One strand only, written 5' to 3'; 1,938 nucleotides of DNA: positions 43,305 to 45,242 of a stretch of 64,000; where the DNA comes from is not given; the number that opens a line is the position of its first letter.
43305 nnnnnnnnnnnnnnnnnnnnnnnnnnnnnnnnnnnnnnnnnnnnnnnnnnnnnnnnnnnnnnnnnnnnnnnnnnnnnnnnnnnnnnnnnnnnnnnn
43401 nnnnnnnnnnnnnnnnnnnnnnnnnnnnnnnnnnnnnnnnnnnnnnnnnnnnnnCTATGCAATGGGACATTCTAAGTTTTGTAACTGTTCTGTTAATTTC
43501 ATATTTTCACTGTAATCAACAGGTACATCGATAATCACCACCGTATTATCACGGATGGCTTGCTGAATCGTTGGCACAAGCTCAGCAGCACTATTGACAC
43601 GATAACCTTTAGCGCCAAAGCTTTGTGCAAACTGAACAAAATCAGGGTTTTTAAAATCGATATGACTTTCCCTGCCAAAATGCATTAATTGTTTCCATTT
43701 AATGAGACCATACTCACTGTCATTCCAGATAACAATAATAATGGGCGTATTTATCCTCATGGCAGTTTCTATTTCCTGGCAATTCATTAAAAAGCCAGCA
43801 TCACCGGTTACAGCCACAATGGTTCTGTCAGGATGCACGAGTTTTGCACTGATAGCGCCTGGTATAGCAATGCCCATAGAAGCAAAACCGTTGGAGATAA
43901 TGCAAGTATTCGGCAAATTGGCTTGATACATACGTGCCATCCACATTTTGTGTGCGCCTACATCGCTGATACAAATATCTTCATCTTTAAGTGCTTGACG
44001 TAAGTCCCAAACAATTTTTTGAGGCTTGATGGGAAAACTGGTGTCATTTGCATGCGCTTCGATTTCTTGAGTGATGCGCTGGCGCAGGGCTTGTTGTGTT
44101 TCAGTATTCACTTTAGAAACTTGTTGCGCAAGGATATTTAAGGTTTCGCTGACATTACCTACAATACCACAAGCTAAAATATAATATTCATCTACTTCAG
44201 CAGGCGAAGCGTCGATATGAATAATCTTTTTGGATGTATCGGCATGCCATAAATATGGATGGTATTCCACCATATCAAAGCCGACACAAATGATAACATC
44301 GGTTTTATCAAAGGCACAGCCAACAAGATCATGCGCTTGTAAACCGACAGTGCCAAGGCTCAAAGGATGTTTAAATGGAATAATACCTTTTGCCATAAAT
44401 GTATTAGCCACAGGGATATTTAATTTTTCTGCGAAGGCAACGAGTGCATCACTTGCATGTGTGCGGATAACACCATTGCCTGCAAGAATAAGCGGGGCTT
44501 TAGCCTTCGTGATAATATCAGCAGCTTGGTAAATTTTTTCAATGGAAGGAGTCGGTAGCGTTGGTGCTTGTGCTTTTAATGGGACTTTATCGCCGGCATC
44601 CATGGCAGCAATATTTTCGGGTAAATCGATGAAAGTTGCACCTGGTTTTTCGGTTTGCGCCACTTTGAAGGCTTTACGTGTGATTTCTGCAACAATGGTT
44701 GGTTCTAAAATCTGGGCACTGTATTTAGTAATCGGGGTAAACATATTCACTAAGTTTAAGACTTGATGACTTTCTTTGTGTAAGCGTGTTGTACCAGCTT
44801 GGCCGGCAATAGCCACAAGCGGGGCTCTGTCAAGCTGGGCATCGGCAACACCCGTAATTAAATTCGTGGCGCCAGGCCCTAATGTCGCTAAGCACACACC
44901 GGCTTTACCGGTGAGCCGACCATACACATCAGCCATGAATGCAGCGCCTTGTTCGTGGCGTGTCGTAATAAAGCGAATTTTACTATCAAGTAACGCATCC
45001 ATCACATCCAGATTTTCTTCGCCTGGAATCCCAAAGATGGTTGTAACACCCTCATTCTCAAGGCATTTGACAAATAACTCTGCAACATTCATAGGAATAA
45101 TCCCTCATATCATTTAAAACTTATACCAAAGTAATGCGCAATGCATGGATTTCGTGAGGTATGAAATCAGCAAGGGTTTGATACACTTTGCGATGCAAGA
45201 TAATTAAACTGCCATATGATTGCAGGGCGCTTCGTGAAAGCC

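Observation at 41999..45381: Operon appended to map-bolA: acetolactate-synthase-like ThDP enzyme plus aldehyde dehydrogenase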

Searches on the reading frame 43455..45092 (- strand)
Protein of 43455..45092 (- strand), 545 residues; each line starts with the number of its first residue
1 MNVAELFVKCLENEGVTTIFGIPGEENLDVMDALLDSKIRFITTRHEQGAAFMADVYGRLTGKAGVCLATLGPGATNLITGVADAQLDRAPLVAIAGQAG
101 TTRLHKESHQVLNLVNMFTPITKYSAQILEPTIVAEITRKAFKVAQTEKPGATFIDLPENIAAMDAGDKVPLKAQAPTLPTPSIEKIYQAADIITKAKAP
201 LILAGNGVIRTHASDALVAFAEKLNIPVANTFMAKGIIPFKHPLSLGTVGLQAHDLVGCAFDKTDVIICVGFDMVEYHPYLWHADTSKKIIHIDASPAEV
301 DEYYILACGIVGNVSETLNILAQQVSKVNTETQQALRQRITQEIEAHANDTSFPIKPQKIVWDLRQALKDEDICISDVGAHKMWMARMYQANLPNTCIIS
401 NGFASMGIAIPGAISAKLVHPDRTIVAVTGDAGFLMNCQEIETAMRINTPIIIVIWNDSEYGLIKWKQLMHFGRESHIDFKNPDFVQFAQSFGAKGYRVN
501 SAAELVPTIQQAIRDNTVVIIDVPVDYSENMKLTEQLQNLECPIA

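Call 4: search_protein_families(library=pfam, proteins=[window:43455-45092:-])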
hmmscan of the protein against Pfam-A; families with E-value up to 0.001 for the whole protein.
window:43455-45092:- (545 aa): 3 families
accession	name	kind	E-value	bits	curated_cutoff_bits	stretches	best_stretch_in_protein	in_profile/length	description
PF02775.26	TPP_enzyme_C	-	1.3e-44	152.1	21.9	1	377-523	1-151/151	Thiamine pyrophosphate enzyme, C-terminal TPP binding domain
PF02776.23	TPP_enzyme_N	-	8.6e-42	142.1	26.8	1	1-113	1-115/119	Thiamine pyrophosphate enzyme, N-terminal TPP binding domain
PF00205.28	TPP_enzyme_M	-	1.4e-36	125.6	30.4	1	189-319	3-135/137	Thiamine pyrophosphate enzyme, central domain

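Call 5: search_protein_families(library=ncbifam, proteins=[window:43455-45092:-])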
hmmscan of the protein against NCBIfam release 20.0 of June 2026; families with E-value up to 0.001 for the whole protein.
window:43455-45092:- (545 aa): 54 families (the best 25 are shown)
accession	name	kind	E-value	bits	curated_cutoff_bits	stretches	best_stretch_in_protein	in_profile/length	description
NF006187.0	PRK08322.1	equivalog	3.9e-243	807.8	509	1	1-543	2-547/548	acetolactate synthase large subunit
NF006378.0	PRK08617.1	equivalog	1.8e-161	538.3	510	1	3-539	10-552/556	acetolactate synthase AlsS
TIGR02418.1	acolac_catab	equivalog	1.5e-148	495.7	551.1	1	4-534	2-538/539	acetolactate synthase AlsS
TIGR00118.1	acolac_lg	equivalog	8.9e-135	450.3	538.35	1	1-531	1-540/557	biosynthetic-type acetolactate synthase large subunit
NF004919.0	PRK06276.1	equivalog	3e-131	438.6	866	1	1-533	1-546/582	acetolactate synthase large subunit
NF004710.0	PRK06048.1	equivalog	5.3e-121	404.8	976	1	1-531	8-543/561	acetolactate synthase large subunit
NF006052.0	PRK08199.1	subfamily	8.7e-116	387.4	539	1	2-539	9-550/559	thiamine pyrophosphate protein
NF006377.0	PRK08611.1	equivalog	9.1e-114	381.1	742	1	4-529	7-533/576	pyruvate oxidase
NF006524.0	PRK08978.1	equivalog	1.1e-112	377.2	738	1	1-531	1-530/548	acetolactate synthase 2 catalytic subunit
NF005824.0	PRK07710.1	equivalog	1.7e-109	366.8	976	1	2-531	18-554/573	acetolactate synthase large subunit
NF006016.1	PRK08155.1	equivalog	1.6e-108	363.6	870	1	2-530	4-537/554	acetolactate synthase large subunit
NF005228.0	PRK06725.1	equivalog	1.1e-106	357.4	991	1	3-531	18-551/571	acetolactate synthase large subunit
NF005860.0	PRK07789.1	equivalog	1.8e-105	353.6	881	1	2-525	35-578/615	acetolactate synthase large subunit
NF005058.0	PRK06466.1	equivalog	3.3e-105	352.7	951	1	3-531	6-553/574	acetolactate synthase 3 large subunit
NF005651.0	PRK07418.1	subfamily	1.3e-102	344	942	1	4-530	22-564/617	acetolactate synthase large subunit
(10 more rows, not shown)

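Call 11: search_solved_structures(query=window:43455-45092:-, max_evalue=1e-20)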
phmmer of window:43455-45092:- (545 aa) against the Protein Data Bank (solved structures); distinct sequences matched with E-value up to 1e-20: 139 (the best 60 are shown).
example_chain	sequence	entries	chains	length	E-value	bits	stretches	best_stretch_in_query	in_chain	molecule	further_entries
9zgl_A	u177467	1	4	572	1.3e-124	420.1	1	4-537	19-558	Ancestral acetolactate synthase, catabolic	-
4rjj_A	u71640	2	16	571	1.1e-111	377.4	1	4-535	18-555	Acetolactate synthase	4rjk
4rji_A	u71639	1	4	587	1.2e-111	377.3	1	4-535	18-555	Acetolactate synthase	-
13bb_A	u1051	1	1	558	1e-108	367.6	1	2-543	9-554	acetolactate synthase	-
5d6r_B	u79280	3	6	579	1.1e-106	360.9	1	4-537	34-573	Acetolactate synthase, catabolic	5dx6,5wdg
1ozf_A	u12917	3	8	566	1.4e-106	360.6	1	4-537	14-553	Acetolactate synthase, catabolic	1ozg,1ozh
24pi_A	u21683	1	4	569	2.8e-102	346.4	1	4-537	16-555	Ancestral acetolactate synthase, catabolic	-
8x3x_A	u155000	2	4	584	4.5e-86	292.9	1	3-527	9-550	BbmA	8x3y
8xod_A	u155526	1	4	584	5.6e-86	292.6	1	3-527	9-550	BbmA-G484F complex with CBOA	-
6lpi_A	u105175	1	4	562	2.1e-78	267.6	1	4-530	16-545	Acetolactate synthase isozyme 1 large subunit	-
6dek_A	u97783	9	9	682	4.2e-77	263.3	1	4-526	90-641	Acetolactate synthase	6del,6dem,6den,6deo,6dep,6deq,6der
1jsc_A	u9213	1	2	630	1.2e-73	251.9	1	5-527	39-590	ACETOHYDROXY-ACID SYNTHASE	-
6u9d_A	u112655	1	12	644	1.3e-73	251.8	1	5-527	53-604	Acetolactate synthase catalytic subunit, mitochondrial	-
1n0h_A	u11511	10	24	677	1.5e-73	251.5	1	5-527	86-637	Acetolactate synthase | Acetolactate synthase, mitochondrial | Acetolactate synthase catalytic subunit, mitochondrial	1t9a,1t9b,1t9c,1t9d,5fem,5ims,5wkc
7egv_A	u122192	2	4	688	7.9e-73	249.2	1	4-526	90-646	Acetolactate synthase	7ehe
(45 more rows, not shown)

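Call 13: find_homologous_proteins(query=window:43455-45092:-, max_evalue=1e-50)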
Query window:43455-45092:- (545 aa): 8000 proteins with E <= 1e-50 among 8000 candidates; the best 120 are listed.
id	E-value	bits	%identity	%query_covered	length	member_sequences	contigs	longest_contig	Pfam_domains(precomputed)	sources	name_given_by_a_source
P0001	0.0e+0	1230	100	100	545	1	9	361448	PF02775.27,PF02776.24,PF00205.29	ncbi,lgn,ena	-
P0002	0.0e+0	1039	83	100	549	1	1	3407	PF02775.27,PF02776.24,PF00205.29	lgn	-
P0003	0.0e+0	1025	81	100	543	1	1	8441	PF02775.27,PF02776.24,PF00205.29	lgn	-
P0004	0.0e+0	1025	81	100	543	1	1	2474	PF02775.27,PF02776.24,PF00205.29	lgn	-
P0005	1.3e-296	1003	80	100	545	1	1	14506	PF02775.27,PF02776.24,PF00205.29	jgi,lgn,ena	-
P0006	3.2e-295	998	78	100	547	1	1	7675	PF02775.27,PF02776.24,PF00205.29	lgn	-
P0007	4.2e-295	997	78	100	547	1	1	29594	PF02775.27,PF02776.24,PF00205.29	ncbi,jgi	jgi:acetolactate synthase-1/2/3 large subunit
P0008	5.2e-293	991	78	99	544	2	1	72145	PF02775.27,PF02776.24,PF00205.29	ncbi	-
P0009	2.9e-290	982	78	99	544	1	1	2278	PF02775.27,PF02776.24,PF00205.29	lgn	-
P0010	3.4e-283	958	76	99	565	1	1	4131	PF02775.27,PF02776.24,PF00205.29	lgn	-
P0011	3.9e-277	938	75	99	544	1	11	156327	PF02775.27,PF02776.24,PF00205.29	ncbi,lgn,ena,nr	ncbi:MAG: acetolactate synthase [Legionellales bacterium]|nr:acetolactate synthase [Legionellales ba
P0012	1.7e-275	933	74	99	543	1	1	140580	PF02775.27,PF02552.23,PF02776.24,PF00205.29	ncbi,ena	-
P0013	3.1e-275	932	75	99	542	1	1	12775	PF02775.27,PF02776.24,PF00205.29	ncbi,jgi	jgi:acetolactate synthase-1/2/3 large subunit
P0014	7.6e-275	931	74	99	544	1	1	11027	PF02775.27,PF02776.24,PF00205.29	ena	-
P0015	8.2e-275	931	75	99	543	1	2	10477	PF02775.27,PF02776.24,PF00205.29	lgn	-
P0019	6.3e-273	924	74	100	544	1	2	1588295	PF02775.27,PF02776.24,PF00205.29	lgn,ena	-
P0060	5.4e-265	898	71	99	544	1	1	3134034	PF02775.27,PF02776.24,PF00205.29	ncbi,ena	-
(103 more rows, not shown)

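Call 14: find_encoding_contigs(protein=P0001, flank=10000, max_places=3)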
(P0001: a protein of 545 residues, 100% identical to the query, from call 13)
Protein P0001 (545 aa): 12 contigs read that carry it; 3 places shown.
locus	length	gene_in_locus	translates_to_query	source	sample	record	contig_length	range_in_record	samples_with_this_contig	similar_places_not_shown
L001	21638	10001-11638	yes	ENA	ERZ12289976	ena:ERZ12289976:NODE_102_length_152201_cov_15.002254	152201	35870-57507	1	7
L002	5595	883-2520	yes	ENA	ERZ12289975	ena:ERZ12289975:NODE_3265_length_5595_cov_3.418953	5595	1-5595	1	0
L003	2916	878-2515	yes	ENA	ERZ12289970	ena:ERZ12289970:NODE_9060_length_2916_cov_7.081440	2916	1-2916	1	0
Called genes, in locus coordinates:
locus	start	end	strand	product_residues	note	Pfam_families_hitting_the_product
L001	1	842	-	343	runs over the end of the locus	PF04613:LpxD, PF25087:GMPPB_C, PF14602:Hexapep_2 (faint), PF25084:LbH_EIF2B (weak), PF25087:GMPPB_C (weak), PF00132:Hexapep (weak)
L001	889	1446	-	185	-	PF03938:OmpH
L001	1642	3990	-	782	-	PF07244:POTRA (weak), PF08478:POTRA_1 (faint), PF08479:POTRA_2 (faint), PF07244:POTRA, PF01103:Omp85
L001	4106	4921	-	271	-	PF01148:CTP_transf_1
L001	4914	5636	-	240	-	PF01255:Prenyltransf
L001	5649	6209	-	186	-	PF01765:RRF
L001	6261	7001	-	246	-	PF00696:AA_kinase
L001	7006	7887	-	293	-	PF00889:EF_TS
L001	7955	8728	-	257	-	PF00318:Ribosomal_S2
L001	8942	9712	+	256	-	PF00557:Peptidase_M24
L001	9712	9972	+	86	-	PF01722:BolA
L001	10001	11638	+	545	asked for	PF02776:TPP_enzyme_N, PF00205:TPP_enzyme_M, PF02775:TPP_enzyme_C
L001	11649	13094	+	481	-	PF00171:Aldedh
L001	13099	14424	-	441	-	PF01523:PmbA_TldD_1st, PF19290:PmbA_TldD_2nd, PF19289:PmbA_TldD_3rd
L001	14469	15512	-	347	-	PF00478:IMPDH, PF03060:NMO (weak), PF01070:FMN_dh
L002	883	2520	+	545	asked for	PF02776:TPP_enzyme_N, PF00205:TPP_enzyme_M, PF02775:TPP_enzyme_C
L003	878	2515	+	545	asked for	PF02776:TPP_enzyme_N, PF00205:TPP_enzyme_M, PF02775:TPP_enzyme_C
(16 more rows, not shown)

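Call 15: find_encoding_contigs(protein=P0011, flank=8000, max_places=3)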
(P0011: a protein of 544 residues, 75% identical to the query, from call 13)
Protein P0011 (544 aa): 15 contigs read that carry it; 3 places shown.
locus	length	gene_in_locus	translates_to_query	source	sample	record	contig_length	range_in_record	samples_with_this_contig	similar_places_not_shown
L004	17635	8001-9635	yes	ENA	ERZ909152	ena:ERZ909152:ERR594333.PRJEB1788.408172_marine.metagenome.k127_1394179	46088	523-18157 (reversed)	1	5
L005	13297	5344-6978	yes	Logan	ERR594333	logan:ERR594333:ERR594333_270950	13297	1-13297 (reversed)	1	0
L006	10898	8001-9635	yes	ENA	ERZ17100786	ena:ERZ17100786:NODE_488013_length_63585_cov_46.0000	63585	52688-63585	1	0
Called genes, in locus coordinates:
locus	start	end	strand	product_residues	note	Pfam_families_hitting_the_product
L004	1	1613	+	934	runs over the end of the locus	PF03968:LptD_N, PF04453:LptD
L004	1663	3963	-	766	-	PF09371:Tex_N, PF22706:Tex_central_region, PF14639:YqgF, PF16921:Tex_YqgF, PF14635:HHH_7, PF12836:HHH_3, PF17674:HHH_9, PF00575:S1, +2 more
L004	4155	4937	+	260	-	PF10988:DUF2807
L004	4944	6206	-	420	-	PF10011:DUF2254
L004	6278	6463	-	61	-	PF13396:PLDc_N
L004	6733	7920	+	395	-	-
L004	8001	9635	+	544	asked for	PF02776:TPP_enzyme_N, PF00205:TPP_enzyme_M, PF02775:TPP_enzyme_C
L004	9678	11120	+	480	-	PF00171:Aldedh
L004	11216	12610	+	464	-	PF00069:Pkinase, PF07714:PK_Tyr_Ser-Thr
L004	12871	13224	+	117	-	PF01250:Ribosomal_S6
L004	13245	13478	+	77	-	PF01084:Ribosomal_S18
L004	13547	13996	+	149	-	PF01281:Ribosomal_L9_N, PF03948:Ribosomal_L9_C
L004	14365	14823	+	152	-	PF16998:17kDa_Anti_2 (faint)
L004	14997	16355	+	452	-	PF18073:Zn_ribbon_LapB, PF13191:AAA_16 (faint), PF13481:AAA_25, PF23442:DUF7125 (weak), PF06745:ATPase, PF13401:AAA_22 (weak), PF13541:ChlI, PF05362:Lon_C (weak), +2 more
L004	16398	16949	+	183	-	-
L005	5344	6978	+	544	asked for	PF02776:TPP_enzyme_N, PF00205:TPP_enzyme_M, PF02775:TPP_enzyme_C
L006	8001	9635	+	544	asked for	PF02776:TPP_enzyme_N, PF00205:TPP_enzyme_M, PF02775:TPP_enzyme_C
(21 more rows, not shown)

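Call 16: find_encoding_contigs(protein=P0060, flank=8000, max_places=2)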
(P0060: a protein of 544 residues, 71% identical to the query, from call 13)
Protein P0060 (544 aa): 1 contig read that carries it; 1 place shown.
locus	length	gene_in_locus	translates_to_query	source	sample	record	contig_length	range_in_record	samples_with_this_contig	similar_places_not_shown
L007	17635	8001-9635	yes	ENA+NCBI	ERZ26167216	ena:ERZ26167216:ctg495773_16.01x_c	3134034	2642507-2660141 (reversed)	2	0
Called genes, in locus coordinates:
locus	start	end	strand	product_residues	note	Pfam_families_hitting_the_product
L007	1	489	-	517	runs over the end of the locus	PF01134:GIDA (faint), PF03486:HI0933_like (faint), PF07992:Pyr_redox_2, PF00070:Pyr_redox, PF02852:Pyr_redox_dim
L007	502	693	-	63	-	-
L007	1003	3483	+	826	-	PF04055:Radical_SAM, PF01209:Ubie_methyltran, PF06325:PrmA, PF13489:Methyltransf_23, PF13847:Methyltransf_31, PF08241:Methyltransf_11, PF08242:Methyltransf_12 (weak), PF13649:Methyltransf_25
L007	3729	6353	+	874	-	-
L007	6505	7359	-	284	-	PF00108:Thiolase_N, PF02803:Thiolase_C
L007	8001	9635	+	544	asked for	PF02776:TPP_enzyme_N, PF00205:TPP_enzyme_M, PF02775:TPP_enzyme_C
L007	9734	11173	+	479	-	PF00171:Aldedh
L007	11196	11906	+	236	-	PF01925:TauE, PF07992:Pyr_redox_2, PF02852:Pyr_redox_dim (weak)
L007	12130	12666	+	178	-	-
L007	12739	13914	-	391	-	PF07995:GSDH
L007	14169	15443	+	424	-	PF02353:CMAS, PF13489:Methyltransf_23 (weak), PF13649:Methyltransf_25, PF08242:Methyltransf_12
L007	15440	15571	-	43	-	-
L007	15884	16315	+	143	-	-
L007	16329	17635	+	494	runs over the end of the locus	PF07690:MFS_1, PF00854:PTR2, PF07690:MFS_1 (weak)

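Call 39: find_encoding_contigs(protein=P0008, flank=8000, max_places=1)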
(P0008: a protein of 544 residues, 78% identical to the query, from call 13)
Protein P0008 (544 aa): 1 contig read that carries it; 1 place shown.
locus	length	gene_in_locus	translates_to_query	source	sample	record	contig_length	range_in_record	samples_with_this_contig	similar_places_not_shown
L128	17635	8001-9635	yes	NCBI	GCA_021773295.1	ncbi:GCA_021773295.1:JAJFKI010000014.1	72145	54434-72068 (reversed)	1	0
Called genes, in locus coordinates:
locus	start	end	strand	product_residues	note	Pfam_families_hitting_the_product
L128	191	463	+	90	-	PF28014:IcmT_2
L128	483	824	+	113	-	PF12608:T4bSS_IcmS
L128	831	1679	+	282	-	PF09475:Dot_icm_IcmQ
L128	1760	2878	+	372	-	PF23127:DotM_C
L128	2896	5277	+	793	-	PF12696:TraG-D_C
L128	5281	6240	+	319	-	PF00152:tRNA-synt_2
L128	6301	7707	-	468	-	PF13520:AA_permease_2, PF00324:AA_permease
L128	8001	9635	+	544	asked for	PF02776:TPP_enzyme_N, PF00205:TPP_enzyme_M, PF02775:TPP_enzyme_C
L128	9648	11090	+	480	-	PF00171:Aldedh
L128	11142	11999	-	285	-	PF27523:PSD, PF02666:PS_Dcarbxylase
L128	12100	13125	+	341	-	PF00814:TsaD, PF22521:HypF_C_2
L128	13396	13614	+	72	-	PF02599:CsrA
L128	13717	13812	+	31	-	-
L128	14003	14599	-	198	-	PF02660:G3P_acyltransf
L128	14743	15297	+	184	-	PF00929:RNase_T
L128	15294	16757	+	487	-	PF03853:YjeF_N, PF01256:Carb_kinase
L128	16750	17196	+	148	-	PF02367:TsaE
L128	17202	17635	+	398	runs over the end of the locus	PF11741:AMIN, PF01520:Amidase_3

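Call 40: find_encoding_contigs(protein=P0007, flank=8000, max_places=1)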
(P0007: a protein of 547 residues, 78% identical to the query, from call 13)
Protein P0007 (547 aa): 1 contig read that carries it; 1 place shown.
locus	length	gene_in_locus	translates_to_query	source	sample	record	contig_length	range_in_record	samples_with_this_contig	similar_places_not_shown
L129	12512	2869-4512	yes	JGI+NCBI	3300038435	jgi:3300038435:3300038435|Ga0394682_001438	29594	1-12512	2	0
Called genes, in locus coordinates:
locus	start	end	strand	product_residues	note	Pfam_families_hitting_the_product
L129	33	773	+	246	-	PF00152:tRNA-synt_2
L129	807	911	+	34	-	-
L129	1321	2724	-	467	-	PF00324:AA_permease, PF13520:AA_permease_2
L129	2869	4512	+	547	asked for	PF02776:TPP_enzyme_N, PF00205:TPP_enzyme_M, PF02775:TPP_enzyme_C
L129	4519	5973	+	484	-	PF00171:Aldedh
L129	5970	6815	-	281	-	PF27523:PSD, PF02666:PS_Dcarbxylase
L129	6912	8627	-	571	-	PF00072:Response_reg, PF00990:GGDEF, PF00563:EAL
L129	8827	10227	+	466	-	PF03435:Sacchrp_dh_NADP, PF16653:Sacchrp_dh_C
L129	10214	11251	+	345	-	PF00814:TsaD, PF22521:HypF_C_2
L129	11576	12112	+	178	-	-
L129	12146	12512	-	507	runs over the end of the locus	PF00221:Lyase_aromatic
